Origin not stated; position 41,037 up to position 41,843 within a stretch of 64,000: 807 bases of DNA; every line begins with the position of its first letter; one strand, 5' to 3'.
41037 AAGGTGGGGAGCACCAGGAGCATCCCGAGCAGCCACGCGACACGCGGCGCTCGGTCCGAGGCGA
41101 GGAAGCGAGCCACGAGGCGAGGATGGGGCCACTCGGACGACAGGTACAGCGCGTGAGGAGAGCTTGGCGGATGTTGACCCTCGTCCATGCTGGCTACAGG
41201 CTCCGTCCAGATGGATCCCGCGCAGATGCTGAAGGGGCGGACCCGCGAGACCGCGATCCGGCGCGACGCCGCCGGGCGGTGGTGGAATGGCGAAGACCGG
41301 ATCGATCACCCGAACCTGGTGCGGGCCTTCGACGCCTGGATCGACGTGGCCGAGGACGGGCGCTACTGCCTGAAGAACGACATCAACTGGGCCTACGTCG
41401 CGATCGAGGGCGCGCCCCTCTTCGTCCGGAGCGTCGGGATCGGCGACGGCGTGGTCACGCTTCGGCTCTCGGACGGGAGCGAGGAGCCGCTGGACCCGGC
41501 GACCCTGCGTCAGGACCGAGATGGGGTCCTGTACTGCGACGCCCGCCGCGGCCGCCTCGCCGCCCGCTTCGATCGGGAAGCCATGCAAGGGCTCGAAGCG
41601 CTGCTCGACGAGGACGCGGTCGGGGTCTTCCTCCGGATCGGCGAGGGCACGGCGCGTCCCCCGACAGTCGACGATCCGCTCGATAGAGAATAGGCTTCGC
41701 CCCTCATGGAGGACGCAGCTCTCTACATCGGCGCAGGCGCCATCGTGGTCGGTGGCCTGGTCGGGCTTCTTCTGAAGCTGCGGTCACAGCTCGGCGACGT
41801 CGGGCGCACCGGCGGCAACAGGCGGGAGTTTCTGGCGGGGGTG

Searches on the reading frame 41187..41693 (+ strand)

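Call 47: search_protein_families(library=pfam, proteins=[window:41187-41693:+], max_evalue=0.001)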
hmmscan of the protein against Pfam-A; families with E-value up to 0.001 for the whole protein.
window:41187-41693:+ (168 aa): 1 family
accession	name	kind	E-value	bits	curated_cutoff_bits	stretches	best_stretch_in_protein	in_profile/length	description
PF11161.13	DUF2944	-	0.00072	19.9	32.2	1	25-138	33-143/185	Protein of unknown function (DUF2946)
